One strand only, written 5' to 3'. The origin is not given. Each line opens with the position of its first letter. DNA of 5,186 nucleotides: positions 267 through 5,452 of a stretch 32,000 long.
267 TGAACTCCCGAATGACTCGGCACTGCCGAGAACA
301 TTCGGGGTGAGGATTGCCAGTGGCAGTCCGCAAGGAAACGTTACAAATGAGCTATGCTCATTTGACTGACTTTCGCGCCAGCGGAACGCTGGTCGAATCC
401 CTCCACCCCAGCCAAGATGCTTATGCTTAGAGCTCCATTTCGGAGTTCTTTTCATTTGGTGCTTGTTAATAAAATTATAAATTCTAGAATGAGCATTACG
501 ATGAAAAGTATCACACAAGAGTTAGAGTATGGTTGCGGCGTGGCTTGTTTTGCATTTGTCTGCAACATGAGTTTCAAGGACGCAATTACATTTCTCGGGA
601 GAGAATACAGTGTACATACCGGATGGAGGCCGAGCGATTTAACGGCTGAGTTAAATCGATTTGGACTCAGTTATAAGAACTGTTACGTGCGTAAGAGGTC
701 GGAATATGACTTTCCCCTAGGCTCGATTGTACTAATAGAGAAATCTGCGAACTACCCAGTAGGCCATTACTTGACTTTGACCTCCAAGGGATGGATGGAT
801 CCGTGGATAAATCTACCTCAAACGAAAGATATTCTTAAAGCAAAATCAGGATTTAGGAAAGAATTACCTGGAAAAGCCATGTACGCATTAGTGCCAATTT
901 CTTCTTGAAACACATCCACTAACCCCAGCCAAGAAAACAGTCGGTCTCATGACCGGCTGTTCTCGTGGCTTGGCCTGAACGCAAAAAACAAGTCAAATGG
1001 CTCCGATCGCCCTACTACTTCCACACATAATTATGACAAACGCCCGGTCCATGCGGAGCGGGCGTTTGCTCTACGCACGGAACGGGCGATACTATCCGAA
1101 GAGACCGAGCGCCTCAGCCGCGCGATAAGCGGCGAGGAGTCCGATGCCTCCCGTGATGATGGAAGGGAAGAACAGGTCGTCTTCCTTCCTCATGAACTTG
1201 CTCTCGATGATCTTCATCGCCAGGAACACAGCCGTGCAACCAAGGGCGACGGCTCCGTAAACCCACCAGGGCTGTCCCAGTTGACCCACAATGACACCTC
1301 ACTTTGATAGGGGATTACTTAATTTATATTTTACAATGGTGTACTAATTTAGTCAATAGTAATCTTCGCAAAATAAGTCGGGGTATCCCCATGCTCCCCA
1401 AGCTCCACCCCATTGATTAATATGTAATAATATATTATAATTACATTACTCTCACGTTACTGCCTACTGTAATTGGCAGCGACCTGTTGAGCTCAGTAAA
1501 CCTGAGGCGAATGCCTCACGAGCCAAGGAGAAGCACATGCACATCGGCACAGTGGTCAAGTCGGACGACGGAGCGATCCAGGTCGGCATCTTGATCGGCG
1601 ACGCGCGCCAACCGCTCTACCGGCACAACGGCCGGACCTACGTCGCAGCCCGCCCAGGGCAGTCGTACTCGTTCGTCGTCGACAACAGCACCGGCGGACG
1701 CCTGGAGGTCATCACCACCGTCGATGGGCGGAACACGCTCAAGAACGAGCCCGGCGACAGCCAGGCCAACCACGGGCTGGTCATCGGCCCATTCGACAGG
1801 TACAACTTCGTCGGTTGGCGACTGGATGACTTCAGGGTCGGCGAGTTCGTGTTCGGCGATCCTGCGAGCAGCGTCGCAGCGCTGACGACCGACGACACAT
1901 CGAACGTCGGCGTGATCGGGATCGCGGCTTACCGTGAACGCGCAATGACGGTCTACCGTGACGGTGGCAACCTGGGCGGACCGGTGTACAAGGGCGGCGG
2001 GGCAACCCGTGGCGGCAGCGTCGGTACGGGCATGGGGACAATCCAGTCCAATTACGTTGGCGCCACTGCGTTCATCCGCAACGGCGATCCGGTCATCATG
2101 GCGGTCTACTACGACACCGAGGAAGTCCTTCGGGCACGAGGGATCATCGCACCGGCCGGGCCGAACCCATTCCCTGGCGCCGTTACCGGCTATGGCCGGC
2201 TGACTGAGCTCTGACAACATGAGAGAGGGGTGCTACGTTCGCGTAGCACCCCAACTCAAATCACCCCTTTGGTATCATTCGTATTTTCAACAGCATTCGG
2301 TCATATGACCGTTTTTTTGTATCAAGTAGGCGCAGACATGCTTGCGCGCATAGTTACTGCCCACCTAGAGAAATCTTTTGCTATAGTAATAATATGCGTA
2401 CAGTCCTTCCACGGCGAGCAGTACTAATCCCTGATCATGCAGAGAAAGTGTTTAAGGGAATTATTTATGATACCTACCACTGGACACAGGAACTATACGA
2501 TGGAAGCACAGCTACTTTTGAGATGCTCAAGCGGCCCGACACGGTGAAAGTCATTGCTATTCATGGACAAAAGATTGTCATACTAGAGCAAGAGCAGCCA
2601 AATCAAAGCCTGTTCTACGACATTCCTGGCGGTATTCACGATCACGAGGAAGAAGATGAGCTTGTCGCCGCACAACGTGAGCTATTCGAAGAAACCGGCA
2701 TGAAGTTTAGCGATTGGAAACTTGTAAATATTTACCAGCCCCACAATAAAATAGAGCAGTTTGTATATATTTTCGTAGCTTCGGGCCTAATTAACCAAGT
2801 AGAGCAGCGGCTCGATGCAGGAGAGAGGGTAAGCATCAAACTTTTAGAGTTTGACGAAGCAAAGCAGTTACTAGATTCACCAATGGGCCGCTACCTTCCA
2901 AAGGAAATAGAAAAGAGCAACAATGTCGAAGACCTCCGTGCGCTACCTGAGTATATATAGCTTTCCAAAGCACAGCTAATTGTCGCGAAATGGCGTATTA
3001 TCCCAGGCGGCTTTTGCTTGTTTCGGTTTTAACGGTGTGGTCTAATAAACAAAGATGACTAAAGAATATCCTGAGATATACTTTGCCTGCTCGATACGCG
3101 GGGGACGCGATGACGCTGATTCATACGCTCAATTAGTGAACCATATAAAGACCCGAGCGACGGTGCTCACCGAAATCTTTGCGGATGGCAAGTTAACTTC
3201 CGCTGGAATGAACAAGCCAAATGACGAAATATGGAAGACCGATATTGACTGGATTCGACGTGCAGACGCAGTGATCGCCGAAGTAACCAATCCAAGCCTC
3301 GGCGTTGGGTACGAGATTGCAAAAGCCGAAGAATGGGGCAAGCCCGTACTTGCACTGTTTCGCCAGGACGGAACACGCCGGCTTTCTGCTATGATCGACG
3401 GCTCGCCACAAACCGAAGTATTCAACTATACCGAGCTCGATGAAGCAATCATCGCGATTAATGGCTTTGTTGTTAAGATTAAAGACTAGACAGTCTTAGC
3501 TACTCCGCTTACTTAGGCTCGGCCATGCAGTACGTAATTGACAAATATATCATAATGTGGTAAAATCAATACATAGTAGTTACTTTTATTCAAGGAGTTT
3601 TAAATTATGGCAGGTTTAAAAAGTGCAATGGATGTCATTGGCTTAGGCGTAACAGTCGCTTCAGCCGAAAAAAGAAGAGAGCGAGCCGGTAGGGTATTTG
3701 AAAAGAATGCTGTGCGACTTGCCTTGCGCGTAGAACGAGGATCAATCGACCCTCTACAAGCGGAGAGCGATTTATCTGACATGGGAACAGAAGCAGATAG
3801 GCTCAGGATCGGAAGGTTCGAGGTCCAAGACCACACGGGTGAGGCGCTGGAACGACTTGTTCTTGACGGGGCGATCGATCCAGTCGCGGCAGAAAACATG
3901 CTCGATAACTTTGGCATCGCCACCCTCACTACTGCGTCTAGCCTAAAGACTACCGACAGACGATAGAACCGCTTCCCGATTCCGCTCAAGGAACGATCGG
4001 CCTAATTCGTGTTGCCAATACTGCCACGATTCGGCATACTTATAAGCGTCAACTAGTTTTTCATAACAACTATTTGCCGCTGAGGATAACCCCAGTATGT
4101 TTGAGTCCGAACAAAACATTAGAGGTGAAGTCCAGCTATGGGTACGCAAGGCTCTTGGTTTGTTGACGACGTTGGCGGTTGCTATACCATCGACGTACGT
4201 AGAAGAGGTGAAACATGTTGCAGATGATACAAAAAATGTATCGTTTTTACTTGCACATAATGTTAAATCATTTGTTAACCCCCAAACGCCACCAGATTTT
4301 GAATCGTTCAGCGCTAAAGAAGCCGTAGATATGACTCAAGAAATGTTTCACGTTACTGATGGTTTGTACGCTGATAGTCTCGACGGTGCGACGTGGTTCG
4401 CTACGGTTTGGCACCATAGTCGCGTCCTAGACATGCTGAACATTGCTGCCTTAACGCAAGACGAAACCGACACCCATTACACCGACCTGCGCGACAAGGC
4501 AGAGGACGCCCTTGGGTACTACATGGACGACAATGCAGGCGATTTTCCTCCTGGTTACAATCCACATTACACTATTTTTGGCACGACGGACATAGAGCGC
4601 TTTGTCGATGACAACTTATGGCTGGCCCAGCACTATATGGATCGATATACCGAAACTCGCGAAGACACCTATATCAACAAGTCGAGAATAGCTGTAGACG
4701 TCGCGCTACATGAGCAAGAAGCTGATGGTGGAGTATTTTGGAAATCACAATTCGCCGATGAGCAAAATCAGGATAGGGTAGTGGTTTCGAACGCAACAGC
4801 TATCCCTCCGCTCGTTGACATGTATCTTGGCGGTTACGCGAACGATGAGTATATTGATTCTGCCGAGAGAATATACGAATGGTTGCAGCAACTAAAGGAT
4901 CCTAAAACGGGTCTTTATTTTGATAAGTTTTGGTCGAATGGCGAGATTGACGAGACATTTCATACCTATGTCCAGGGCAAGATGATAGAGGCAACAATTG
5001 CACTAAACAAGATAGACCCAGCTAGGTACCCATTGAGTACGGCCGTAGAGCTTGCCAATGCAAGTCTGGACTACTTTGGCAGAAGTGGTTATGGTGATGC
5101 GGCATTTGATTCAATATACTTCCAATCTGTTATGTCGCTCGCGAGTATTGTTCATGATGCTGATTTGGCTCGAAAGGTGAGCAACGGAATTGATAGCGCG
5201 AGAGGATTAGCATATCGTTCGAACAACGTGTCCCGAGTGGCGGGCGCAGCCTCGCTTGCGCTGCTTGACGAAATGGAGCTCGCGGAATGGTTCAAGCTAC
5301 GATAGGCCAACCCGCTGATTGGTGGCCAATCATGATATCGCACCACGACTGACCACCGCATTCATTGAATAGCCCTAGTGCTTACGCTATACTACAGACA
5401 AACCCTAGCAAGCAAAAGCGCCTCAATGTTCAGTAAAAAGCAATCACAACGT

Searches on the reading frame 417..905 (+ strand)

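Call 20: search_protein_families(library=pfam, proteins=[window:417-905:+], max_evalue=0.01)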
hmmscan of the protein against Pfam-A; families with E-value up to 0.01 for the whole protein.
window:417-905:+ (163 aa): 1 family
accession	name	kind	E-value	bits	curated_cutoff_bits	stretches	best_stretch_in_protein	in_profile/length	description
PF03412.21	Peptidase_C39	-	0.0018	18.5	22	1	30-155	3-126/133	Peptidase C39 family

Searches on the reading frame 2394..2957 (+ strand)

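Call 20: search_protein_families(library=pfam, proteins=[window:2394-2957:+], max_evalue=0.01)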
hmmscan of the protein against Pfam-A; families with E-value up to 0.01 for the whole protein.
window:2394-2957:+ (188 aa): 1 family
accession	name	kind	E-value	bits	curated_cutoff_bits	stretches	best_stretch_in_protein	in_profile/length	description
PF00293.34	NUDIX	-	4.5e-10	40.1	21.1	1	47-163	2-126/134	NUDIX domain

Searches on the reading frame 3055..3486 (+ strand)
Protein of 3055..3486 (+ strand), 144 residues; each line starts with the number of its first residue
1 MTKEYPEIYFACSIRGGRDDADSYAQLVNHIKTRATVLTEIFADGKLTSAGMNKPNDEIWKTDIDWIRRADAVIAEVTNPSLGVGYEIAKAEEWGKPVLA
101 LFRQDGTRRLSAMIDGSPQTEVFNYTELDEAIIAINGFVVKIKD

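Call 20: search_protein_families(library=pfam, proteins=[window:3055-3486:+], max_evalue=0.01)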
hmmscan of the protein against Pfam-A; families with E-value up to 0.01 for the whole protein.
window:3055-3486:+ (144 aa): 1 family
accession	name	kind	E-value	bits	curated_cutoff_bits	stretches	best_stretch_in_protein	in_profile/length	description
PF05014.21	Nuc_deoxyrib_tr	-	7.2e-12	45.9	28.8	1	8-105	1-100/117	Nucleoside 2-deoxyribosyltransferase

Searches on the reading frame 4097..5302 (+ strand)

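Call 20: search_protein_families(library=pfam, proteins=[window:4097-5302:+], max_evalue=0.01)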
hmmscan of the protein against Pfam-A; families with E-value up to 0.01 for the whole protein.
window:4097-5302:+ (402 aa): 2 families
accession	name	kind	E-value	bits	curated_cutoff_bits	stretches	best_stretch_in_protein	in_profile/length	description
PF03663.20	Glyco_hydro_76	-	5.3e-11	43.1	25.9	1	77-330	7-258/366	Glycosyl hydrolase family 76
PF07470.19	Glyco_hydro_88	-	0.001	18.6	26.6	1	113-275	38-176/352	Glycosyl Hydrolase Family 88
